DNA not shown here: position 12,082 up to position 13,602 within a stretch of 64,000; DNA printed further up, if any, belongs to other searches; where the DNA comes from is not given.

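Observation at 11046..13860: tRNA-Asn-anchored low-GC islet with convergent AbiJ-like (NTD4/HEPN-like) and DUF3800 genes: candidate uncharacterised defence module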

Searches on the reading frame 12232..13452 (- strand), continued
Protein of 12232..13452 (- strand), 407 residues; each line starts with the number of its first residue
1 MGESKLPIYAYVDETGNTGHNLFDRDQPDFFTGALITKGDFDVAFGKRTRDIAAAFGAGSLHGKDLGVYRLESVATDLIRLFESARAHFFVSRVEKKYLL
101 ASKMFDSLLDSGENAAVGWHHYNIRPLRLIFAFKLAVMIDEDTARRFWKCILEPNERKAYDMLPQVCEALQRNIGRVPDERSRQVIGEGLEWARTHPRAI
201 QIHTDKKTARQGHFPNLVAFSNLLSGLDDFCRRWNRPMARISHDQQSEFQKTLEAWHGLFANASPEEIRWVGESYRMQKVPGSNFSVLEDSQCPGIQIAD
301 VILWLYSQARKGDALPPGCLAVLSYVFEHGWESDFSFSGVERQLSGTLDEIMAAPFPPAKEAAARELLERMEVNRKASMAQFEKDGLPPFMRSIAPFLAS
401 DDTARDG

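Call 58: search_dna_similar(query=window:12232-13452:-, collection=plasmids, mode=protein, max_rows=40)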
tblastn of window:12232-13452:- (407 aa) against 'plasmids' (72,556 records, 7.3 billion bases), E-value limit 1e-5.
Records with a match: 1832; places in all: 1925; records where one place covers at least 80% of the query: 625.
Best place of each record, by identity: <60% 1832.
By first word of the organism name: Escherichia 984; Klebsiella 650; Salmonella 129; Citrobacter 12; Shigella 12; Serratia 6; Rhizobium 4; Shinella 4; Labrenzia 4; Agrobacterium 3; and 20 more.
By predicted mobility (MOB-suite, as given by PLSDB): conjugative 1057; non-mobilizable 565; mobilizable 210.
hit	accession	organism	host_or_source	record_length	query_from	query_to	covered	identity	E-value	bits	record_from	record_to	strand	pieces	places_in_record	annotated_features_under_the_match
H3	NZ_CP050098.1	Rhizobium leguminosarum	Trifolium pratense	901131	1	403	99%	57.6%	7e-150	476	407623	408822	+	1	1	DUF3800 domain-containing protein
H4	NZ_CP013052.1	Sinorhizobium americanum CCGM7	Phaseolus vulgaris,root nodules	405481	1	398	98%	58.0%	5e-153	485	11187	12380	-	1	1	DUF3800 domain-containing protein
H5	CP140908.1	Sinorhizobium medicae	Medicago lupulina,whole organism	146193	8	380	92%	40.6%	2e-82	282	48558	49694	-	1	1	DUF3800 domain-containing protein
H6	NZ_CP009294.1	Novosphingobium pentaromativorans US6-1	mud sediment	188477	5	340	83%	43.3%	2e-86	294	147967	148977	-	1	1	DUF3800 domain-containing protein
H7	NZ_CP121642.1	Rhizobium sp. CC1099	Onobrychis viciifolia,cell culture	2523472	81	381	74%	37.1%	6e-56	206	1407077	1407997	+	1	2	none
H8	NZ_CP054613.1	Paenibacillus cellulosilyticus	cell culture,soil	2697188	10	379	91%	28.4%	1e-39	158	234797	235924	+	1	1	none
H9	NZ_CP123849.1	Agrobacterium tumefaciens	Rose,cell culture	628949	8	343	83%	29.1%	2e-39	157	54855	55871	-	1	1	DUF3800 domain-containing protein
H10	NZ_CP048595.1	Agrobacterium tumefaciens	walnut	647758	8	343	83%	29.1%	2e-39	157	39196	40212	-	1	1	DUF3800 domain-containing protein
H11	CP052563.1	Klebsiella pneumoniae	Homo sapiens,blood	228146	8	351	85%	27.8%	3e-34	142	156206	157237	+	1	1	DUF3800 domain-containing protein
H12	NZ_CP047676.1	Klebsiella pneumoniae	Homo sapiens,liver abscess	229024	8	351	85%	27.8%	3e-34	142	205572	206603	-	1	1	DUF3800 domain-containing protein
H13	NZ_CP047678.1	Klebsiella pneumoniae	Homo sapiens,stool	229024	8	351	85%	27.8%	3e-34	142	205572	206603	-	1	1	DUF3800 domain-containing protein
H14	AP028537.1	Serratia marcescens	Homo sapiens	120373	8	351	85%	27.8%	3e-34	142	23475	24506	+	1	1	hypothetical protein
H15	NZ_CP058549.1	Klebsiella pneumoniae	Manis javanica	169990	8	351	85%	27.8%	3e-34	142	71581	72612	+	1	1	DUF3800 domain-containing protein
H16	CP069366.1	Klebsiella pneumoniae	Homo sapiens,endotracheal aspirate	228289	8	351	85%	27.8%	3e-34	142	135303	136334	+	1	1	DUF3800 domain-containing protein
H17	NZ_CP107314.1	Klebsiella pneumoniae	Homo sapiens,lavage fluid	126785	8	351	85%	27.8%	4e-34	142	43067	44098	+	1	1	DUF3800 domain-containing protein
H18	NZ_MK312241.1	Klebsiella pneumoniae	-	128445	8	351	85%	27.8%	4e-34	142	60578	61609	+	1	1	DUF3800 domain-containing protein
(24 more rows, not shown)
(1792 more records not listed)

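Call 59: get_annotated_region(hit=H18, flank=7000)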
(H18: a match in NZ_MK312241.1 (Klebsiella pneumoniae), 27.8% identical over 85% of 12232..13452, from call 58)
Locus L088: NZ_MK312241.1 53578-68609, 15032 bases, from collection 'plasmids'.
description: Klebsiella pneumoniae strain K187 plasmid pK187_KPC, complete sequence
organism: Klebsiella pneumoniae (NCBI taxid 573)
taxonomy: Bacteria; Pseudomonadota; Gammaproteobacteria; Enterobacterales; Enterobacteriaceae; Klebsiella; Klebsiella pneumoniae
host: -; source: -; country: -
typing (MOB-suite, as given by PLSDB): non-mobilizable; replicon IncFIA,IncR
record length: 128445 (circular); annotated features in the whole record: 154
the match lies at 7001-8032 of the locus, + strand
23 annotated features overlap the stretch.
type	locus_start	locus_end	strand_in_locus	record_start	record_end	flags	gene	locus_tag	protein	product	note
CDS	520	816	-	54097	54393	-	-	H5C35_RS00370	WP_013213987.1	transcriptional regulator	-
CDS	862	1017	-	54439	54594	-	-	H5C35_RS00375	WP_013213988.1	hypothetical protein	-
CDS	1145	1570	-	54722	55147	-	-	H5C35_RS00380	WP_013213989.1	antirestriction protein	-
CDS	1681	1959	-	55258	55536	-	-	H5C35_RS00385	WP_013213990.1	hypothetical protein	-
CDS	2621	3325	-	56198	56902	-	-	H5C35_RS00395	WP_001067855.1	IS6-like element IS26 family transposase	GO:0006313 - DNA transposition [Evidence IEA]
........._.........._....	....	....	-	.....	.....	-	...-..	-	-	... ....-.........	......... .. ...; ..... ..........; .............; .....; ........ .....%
CDS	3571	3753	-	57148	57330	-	-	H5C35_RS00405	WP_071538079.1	hypothetical protein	-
CDS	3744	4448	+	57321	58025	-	-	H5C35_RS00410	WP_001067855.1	IS6-like element IS26 family transposase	GO:0006313 - DNA transposition [Evidence IEA]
CDS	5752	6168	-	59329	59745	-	-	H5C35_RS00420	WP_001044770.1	type II toxin-antitoxin system VapC family toxin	-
CDS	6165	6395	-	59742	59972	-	vapB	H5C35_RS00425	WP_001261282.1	type II toxin-antitoxin system VapB family antitoxin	-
CDS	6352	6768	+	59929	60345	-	-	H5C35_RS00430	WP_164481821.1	hypothetical protein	-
CDS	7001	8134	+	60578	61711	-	-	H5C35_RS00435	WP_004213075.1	DUF3800 domain-containing protein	-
CDS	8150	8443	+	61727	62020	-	-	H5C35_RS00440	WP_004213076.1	hypothetical protein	-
CDS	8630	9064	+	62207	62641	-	-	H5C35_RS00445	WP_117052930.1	hypothetical protein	-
CDS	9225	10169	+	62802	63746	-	-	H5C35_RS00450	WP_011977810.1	hypothetical protein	-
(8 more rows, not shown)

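Call 60: get_annotated_region(hit=H4, flank=7000)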
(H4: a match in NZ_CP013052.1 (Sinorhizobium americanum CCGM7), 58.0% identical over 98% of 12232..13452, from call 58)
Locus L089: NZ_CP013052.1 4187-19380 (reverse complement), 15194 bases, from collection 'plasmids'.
description: Sinorhizobium americanum CCGM7 plasmid A, complete sequence
organism: Sinorhizobium americanum CCGM7 (NCBI taxid 1408224)
taxonomy: Bacteria; Pseudomonadota; Alphaproteobacteria; Hyphomicrobiales; Rhizobiaceae; Sinorhizobium; Sinorhizobium americanum; Sinorhizobium americanum CCGM7
host: -; source: Phaseolus vulgaris,root nodules; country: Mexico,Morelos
typing (MOB-suite, as given by PLSDB): conjugative; relaxase MOBP; mating-pair formation MPF_T
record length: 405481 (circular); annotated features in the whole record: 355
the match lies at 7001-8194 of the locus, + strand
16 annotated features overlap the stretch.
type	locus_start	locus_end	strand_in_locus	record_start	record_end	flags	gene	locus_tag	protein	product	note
CDS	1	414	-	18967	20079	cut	istA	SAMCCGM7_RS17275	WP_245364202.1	IS21 family transposase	-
CDS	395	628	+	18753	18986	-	-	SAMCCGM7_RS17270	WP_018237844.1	DUF6429 family protein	-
CDS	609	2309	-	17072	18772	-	-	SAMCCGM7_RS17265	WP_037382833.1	IS66 family transposase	-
CDS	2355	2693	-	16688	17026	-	tnpB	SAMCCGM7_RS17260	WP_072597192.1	IS66 family insertion sequence element accessory protein TnpB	-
CDS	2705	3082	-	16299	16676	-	-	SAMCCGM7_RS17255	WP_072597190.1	transposase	GO:0006313 - DNA transposition [Evidence IEA]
CDS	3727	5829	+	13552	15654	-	-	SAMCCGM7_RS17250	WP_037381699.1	ATP-binding protein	-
CDS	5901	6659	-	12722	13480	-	-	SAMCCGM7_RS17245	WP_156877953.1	hypothetical protein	-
CDS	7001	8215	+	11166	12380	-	-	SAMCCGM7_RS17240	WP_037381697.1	DUF3800 domain-containing protein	-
CDS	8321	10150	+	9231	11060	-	-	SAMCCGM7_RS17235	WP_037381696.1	AAA family ATPase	-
CDS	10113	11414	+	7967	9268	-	-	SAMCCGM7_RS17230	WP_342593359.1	ATP-binding domain-containing protein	-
CDS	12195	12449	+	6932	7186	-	-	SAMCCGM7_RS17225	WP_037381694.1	type II toxin-antitoxin system VapB family antitoxin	-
CDS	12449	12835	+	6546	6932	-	-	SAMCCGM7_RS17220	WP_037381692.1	type II toxin-antitoxin system VapC family toxin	-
CDS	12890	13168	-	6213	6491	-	-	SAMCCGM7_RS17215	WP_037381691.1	type II toxin-antitoxin system Phd/YefM family antitoxin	-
CDS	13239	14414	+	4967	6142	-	-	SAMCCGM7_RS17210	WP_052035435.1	site-specific integrase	GO:0015074 - DNA integration [Evidence IEA]; GO:0006310 - DNA recombination [Evidence IEA]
CDS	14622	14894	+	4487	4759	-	-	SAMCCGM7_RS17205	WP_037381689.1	hypothetical protein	-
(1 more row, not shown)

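Call 61: get_annotated_region(hit=H3, flank=7000)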
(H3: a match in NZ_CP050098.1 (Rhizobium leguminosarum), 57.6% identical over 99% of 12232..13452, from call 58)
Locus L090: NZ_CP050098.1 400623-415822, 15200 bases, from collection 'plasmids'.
description: Rhizobium leguminosarum bv. trifolii strain 9B plasmid pRL9b4, complete sequence
organism: Rhizobium leguminosarum (NCBI taxid 386)
taxonomy: Bacteria; Pseudomonadota; Alphaproteobacteria; Hyphomicrobiales; Rhizobiaceae; Rhizobium; Rhizobium leguminosarum
host: -; source: Trifolium pratense; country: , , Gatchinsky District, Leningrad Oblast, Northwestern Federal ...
typing (MOB-suite, as given by PLSDB): non-mobilizable; mating-pair formation MPF_T
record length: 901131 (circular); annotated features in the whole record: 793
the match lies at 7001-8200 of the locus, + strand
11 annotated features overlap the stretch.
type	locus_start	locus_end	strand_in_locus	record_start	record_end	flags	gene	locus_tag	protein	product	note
CDS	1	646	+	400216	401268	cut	-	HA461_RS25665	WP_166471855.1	PfkB family carbohydrate kinase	-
CDS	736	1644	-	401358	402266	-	-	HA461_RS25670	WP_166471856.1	hypothetical protein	-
CDS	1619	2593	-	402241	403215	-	-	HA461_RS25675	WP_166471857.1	hypothetical protein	-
CDS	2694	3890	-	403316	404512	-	-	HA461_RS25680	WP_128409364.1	IS256 family transposase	-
CDS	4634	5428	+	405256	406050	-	-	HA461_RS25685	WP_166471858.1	hypothetical protein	-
CDS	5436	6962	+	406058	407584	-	-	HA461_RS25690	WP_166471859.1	DUF4404 family protein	-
CDS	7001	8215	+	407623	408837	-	-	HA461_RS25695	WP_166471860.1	DUF3800 domain-containing protein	-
CDS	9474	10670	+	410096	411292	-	-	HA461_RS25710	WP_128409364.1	IS256 family transposase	-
CDS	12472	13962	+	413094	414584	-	-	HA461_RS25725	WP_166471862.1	tyrosinase family protein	-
CDS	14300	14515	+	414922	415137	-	-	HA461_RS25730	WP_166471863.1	hypothetical protein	-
CDS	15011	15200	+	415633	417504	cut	-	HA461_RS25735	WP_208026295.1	multicopper oxidase domain-containing protein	-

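Call 62: find_encoding_contigs(protein=P0123, flank=8000, max_places=3)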
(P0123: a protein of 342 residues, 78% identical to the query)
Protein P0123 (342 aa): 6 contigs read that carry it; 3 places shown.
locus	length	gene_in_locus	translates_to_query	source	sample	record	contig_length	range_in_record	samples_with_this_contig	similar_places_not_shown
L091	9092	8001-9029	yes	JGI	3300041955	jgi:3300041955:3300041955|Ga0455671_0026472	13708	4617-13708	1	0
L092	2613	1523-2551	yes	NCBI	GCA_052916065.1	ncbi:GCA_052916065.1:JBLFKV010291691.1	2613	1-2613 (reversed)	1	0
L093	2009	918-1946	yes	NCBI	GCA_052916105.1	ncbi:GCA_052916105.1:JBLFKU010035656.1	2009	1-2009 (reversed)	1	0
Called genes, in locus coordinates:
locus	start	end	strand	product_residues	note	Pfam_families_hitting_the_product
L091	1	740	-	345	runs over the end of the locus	PF12849:PBP_like_2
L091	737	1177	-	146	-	PF00462:Glutaredoxin (faint), PF03960:ArsC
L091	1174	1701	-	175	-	PF01451:LMWPc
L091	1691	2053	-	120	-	PF12840:HTH_20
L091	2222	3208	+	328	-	PF03629:SASA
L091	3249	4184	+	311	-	PF00975:Thioesterase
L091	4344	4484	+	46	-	-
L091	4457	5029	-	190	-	-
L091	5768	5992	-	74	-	-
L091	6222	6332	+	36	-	-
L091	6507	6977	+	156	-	PF02311:AraC_binding (weak), PF07883:Cupin_2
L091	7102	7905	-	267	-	-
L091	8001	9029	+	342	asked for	-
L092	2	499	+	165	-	?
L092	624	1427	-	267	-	-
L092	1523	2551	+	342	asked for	-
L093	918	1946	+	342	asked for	-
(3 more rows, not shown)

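Call 63: find_encoding_contigs(protein=P0126, flank=8000, max_places=2)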
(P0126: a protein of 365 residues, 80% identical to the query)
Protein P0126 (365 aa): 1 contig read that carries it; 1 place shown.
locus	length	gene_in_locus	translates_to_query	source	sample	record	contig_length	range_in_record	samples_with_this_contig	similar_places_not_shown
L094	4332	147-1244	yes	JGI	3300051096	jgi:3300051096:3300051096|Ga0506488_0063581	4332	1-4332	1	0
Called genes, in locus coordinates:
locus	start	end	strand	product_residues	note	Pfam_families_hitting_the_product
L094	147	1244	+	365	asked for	-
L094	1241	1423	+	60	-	-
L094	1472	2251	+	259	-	-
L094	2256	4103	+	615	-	PF06508:QueC (faint)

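Call 66: find_related_loci(query=A2, collection=metagenome_contigs, flank=7000)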
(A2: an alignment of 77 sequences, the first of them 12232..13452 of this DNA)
Query A2 (407 aa) in metagenome_contigs; peptide patterns used: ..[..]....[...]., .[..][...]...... (x = any residue, [..] = any of these).
173 stretches matched a pattern; 93 encode a relative of the query (tblastn E <= 1e-3); the best 80 are kept; 77 distinct loci.
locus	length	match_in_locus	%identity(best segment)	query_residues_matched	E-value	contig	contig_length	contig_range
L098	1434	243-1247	78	1-333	0e+0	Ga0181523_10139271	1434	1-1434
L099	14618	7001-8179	65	1-393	9e-179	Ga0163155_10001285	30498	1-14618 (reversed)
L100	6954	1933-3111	65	1-393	8e-180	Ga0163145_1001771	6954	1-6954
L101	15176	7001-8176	63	1-392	1e-174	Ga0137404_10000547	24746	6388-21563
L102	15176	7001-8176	62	1-392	2e-173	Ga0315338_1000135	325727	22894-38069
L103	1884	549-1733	58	1-395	0e+0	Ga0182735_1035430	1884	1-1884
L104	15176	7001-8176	60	1-392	3e-165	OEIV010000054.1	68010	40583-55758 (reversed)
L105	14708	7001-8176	59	1-392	1e-161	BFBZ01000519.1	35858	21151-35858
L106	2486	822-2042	56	1-407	4e-172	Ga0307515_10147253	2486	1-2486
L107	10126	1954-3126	59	2-392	4e-161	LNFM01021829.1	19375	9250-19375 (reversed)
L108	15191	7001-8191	56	1-398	3e-159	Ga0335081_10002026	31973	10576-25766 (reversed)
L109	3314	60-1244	55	1-395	3e-163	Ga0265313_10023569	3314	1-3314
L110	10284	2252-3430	56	1-393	9e-155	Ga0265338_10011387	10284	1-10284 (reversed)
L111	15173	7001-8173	54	1-391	6e-154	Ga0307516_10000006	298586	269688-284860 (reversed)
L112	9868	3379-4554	55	1-392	1e-152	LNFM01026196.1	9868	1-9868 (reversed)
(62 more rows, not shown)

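Call 79: search_protein_families(library=padloc, alignment_id=A3, max_evalue=0.00001)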
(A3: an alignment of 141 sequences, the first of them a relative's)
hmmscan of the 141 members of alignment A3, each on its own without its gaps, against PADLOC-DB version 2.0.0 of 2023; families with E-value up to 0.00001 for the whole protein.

A. member 1, L099:2906-4291:+ (462 aa): 0 families

B. families by the number of members that match (of 141 scanned): 310 families (the first 25 are shown)
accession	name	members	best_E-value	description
PDLC04135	mad3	4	1.3e-30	mads_3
PDLC02980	AriA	3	1.6e-15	-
PDLC03378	MTase_II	2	1.1e-57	Type II methyltransferase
PDLC03234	MTase_II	2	2.8e-44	Type II methyltransferase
PDLC03326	MTase_II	2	4.1e-43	Type II methyltransferase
PDLC00033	DruM2|DruM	2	3.3e-39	DNA cytosine methylase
PDLC03859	LmuB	2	7.6e-32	-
PDLC03237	MTase_II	2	1.4e-29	Type II methyltransferase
PDLC04567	PDC-M30A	2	3.8e-12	-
PDLC04140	mad8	2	3.3e-10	mads_8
PDLC03223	MTase_II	2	1.8e-09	Type II methyltransferase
PDLC03865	LmuB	2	5.5e-09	-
PDLC00192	HamB1|HamB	1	0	DEAD-box helicase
PDLC04891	PDC-S06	1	3.5e-177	-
PDLC04916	PDC-S11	1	1.7e-154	-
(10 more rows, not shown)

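Call 80: search_protein_families(library=pfam, alignment_id=A3, max_evalue=0.00001)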
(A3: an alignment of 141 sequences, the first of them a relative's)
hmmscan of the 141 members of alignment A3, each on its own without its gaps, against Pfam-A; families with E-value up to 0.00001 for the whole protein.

A. member 1, L099:2906-4291:+ (462 aa): 2 families
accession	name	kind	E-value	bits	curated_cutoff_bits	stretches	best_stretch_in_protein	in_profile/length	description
PF04127.22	DFP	-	1.4e-66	224.3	22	1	225-401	1-178/186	DNA/pantothenate metabolism flavoprotein C-terminal domain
PF02441.25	Flavoprotein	-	4.1e-33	114.7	22.7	1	37-205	2-156/162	Flavoprotein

B. families by the number of members that match (of 141 scanned): 116 families (the first 25 are shown)
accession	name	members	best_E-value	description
PF13304.12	AAA_21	3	3e-14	AAA domain, putative AbiEii toxin, Type IV TA system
PF02534.20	T4SS-DNA_transf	2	1.2e-55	Type IV secretory system Conjugative DNA transfer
PF12696.13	TraG-D_C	2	3.4e-22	TraM recognition site of TraD and TraG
PF10412.15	TrwB_AAD_bind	2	1.7e-12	Type IV secretion-system coupling protein DNA-binding domain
PF04851.21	ResIII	2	2.2e-12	Type III restriction enzyme, res subunit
PF13476.12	AAA_23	2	4.2e-11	AAA domain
PF03814.21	KdpA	1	8.5e-239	Potassium-transporting ATPase A subunit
PF00490.27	ALAD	1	5e-154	Delta-aminolevulinic acid dehydratase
PF00303.24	Thymidylat_synt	1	6e-125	Thymidylate synthase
PF03023.19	MurJ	1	7.2e-111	Lipid II flippase MurJ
PF01645.23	Glu_synthase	1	9.4e-93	Conserved region in glutamate synthase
PF00145.23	DNA_methylase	1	2.4e-83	C-5 cytosine-specific DNA methylase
PF00496.27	SBP_bac_5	1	1.2e-70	Bacterial extracellular solute-binding proteins, family 5 Middle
PF04127.22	DFP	1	1.4e-66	DNA/pantothenate metabolism flavoprotein C-terminal domain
PF03781.23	FGE-sulfatase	1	4.7e-58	Sulfatase-modifying factor enzyme 1-like domain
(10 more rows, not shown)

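Call 97: find_related_loci(query=A2, collection=viral_contigs, flank=6000)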
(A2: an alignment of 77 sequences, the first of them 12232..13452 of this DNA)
Query A2 (407 aa) in viral_contigs; peptide patterns used: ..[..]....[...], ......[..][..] (x = any residue, [..] = any of these).
23 stretches matched a pattern; 3 encode a relative of the query (tblastn E <= 1e-3); 3 distinct loci.
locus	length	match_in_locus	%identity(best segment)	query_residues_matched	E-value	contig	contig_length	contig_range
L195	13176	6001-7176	58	1-392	3e-164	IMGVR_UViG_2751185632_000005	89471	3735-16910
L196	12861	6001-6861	23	11-302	8e-7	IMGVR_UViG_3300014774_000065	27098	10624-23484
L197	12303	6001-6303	29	11-120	7e-6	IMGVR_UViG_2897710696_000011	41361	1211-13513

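Call 122: search_dna_similar(query=window:12232-13452:-, collection=phages, mode=protein, max_rows=10)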
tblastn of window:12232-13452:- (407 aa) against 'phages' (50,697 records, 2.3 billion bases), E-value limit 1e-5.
No match.
